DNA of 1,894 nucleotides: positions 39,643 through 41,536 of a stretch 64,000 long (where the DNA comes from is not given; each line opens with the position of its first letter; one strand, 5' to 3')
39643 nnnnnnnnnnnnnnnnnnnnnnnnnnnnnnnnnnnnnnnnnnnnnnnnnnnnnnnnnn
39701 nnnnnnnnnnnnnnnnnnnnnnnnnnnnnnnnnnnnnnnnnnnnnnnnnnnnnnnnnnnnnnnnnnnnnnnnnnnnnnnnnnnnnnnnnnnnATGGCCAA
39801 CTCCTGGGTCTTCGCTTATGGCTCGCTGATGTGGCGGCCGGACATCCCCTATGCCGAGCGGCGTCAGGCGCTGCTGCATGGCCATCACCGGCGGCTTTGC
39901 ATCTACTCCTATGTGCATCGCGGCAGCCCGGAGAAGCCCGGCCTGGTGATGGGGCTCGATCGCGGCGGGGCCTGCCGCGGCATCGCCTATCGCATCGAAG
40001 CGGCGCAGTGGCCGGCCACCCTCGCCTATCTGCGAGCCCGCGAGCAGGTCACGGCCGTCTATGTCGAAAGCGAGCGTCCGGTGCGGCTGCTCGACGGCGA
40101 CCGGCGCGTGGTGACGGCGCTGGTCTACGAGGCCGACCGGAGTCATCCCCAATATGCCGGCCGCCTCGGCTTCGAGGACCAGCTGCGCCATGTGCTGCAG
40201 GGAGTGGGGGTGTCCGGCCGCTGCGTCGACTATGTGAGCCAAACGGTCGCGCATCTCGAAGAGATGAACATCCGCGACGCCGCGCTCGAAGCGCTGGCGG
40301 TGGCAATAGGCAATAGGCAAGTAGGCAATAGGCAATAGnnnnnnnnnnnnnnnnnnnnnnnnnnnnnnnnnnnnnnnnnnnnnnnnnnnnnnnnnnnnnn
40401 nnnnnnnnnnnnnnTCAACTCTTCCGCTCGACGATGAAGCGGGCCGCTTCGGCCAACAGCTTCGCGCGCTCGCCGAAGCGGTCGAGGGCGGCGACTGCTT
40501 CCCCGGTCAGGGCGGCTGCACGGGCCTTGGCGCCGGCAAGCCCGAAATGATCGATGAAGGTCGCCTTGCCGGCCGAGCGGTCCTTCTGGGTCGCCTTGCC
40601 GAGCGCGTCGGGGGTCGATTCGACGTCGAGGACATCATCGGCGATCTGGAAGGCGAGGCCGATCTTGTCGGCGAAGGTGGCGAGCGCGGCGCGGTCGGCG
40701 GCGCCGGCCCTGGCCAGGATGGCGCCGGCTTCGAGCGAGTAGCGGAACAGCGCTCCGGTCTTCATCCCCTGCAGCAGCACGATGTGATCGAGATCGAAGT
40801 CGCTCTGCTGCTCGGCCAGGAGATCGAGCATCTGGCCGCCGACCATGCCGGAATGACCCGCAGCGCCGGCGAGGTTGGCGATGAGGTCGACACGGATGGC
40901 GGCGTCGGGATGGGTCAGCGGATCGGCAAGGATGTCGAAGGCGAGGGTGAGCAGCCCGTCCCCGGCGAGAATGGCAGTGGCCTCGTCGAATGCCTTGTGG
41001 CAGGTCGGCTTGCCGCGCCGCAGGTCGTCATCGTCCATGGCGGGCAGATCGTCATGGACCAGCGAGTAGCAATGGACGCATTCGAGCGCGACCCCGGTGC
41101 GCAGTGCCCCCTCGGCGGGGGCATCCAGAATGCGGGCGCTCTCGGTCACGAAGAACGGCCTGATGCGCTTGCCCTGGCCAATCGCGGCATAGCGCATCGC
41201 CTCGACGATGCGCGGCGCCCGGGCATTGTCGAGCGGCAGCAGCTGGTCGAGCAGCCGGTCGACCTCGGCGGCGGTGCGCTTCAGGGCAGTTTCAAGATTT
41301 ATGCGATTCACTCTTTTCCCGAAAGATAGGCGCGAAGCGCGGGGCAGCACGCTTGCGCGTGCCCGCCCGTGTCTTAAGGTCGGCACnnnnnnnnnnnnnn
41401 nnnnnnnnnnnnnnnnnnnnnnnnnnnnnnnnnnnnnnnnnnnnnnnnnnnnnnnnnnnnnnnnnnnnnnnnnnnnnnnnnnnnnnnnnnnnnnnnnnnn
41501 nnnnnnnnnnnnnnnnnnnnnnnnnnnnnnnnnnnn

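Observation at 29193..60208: Dispersed family of intergenic tandem heptanucleotide arrays (STRR-like) at seven loci in 64 kb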

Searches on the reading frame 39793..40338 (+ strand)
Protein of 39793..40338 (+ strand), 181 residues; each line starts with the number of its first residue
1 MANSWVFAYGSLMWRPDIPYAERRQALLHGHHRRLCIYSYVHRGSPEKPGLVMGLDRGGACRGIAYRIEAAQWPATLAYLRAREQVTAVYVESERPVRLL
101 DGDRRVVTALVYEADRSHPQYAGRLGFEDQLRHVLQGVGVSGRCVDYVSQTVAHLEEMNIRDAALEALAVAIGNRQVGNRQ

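Call 15: search_protein_families(library=ncbifam, proteins=[window:39793-40338:+])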
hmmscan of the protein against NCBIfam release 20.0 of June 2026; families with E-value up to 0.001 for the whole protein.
window:39793-40338:+ (181 aa): 0 families

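Call 32: search_protein_families(library=pfam, proteins=[window:39793-40338:+])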
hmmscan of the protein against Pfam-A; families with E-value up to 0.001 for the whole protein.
window:39793-40338:+ (181 aa): 2 families
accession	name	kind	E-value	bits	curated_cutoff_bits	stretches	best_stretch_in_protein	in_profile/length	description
PF04752.17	ChaC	-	1.1e-41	143.2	21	1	5-172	2-173/176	ChaC-like protein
PF06094.17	GGACT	-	1.6e-06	29.1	22.8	1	6-116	1-104/120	Gamma-glutamyl cyclotransferase, AIG2-like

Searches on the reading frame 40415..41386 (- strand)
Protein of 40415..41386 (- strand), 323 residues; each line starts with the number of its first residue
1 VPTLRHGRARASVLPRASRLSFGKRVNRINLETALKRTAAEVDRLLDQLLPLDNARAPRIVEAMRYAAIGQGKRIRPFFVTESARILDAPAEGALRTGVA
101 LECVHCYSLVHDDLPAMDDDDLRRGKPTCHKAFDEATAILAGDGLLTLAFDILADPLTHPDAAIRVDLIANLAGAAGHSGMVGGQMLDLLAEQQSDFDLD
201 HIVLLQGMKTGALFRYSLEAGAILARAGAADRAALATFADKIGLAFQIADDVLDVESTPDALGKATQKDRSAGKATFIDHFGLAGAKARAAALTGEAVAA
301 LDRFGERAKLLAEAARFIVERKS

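Call 15: search_protein_families(library=ncbifam, proteins=[window:40415-41386:-])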
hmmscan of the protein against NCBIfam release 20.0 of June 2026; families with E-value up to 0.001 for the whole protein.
window:40415-41386:- (323 aa): 16 families
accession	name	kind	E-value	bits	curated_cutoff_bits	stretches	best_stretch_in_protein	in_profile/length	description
NF045485.1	FPPsyn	subfamily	1.2e-90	303.6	275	1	37-322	3-287/288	farnesyl diphosphate synthase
NF045685.1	GGPPSynCrtE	equivalog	3.3e-80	269.2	460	1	30-322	2-292/293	geranylgeranyl diphosphate synthase CrtE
NF007877.0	PRK10581.1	equivalog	1.7e-67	227.7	321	1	35-322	7-298/299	(2E,6E)-farnesyl diphosphate synthase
NF041169.1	f2_encap_cargo4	exception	1.3e-50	172.6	450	1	68-295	46-265/334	family 2 encapsulin nanocompartment cargo protein polyprenyl transferase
NF040698.1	IdsA_Meth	equivalog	4.8e-45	154.2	468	1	32-286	4-253/328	short chain isoprenyl diphosphate synthase IdsA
NF041003.1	GGPP_syn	equivalog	1.4e-39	136.1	500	1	32-287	3-251/326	geranylgeranyl diphosphate synthase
NF040789.2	gerfarn_diphsyn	equivalog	2.3e-30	106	560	1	31-279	7-263/345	geranylfarnesyl diphosphate synthase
NF045549.1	GGPPsyn_IdsB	equivalog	2.1e-28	99.4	475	1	70-279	63-265/346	geranylgeranyl diphosphate synthase IdsB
TIGR02749.1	prenyl_cyano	equivalog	2.8e-27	95.6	383.2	1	32-276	4-240/322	solanesyl diphosphate synthase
TIGR02748.1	GerC3_HepT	equivalog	3.8e-27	95.2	456.55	1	55-279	26-239/319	heptaprenyl diphosphate synthase component II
NF045628.1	HxpDPsynlarge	equivalog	5.5e-27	94.6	500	1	37-277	3-229/311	hexaprenyl-diphosphate synthase large subunit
NF008140.0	PRK10888.1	equivalog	6.7e-27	94.6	412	1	30-283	2-244/323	octaprenyl diphosphate synthase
NF042417.1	NPPPS_Mycobact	equivalog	1.7e-24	86.5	600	1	35-290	22-263/335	nonaprenyl/(2E,6E)-farnesyl/geranylgeranyl diphosphat synthase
NF042416.1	GFPPS_Mycobact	equivalog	2.6e-21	76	600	1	63-278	33-262/350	bifunctional (2E,6E)-farnesyl/geranyl diphosphate synthase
NF040627.1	GFPS_Meth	equivalog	1.5e-17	63.9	600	1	70-255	38-210/285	geranylfarnesyl diphosphate synthase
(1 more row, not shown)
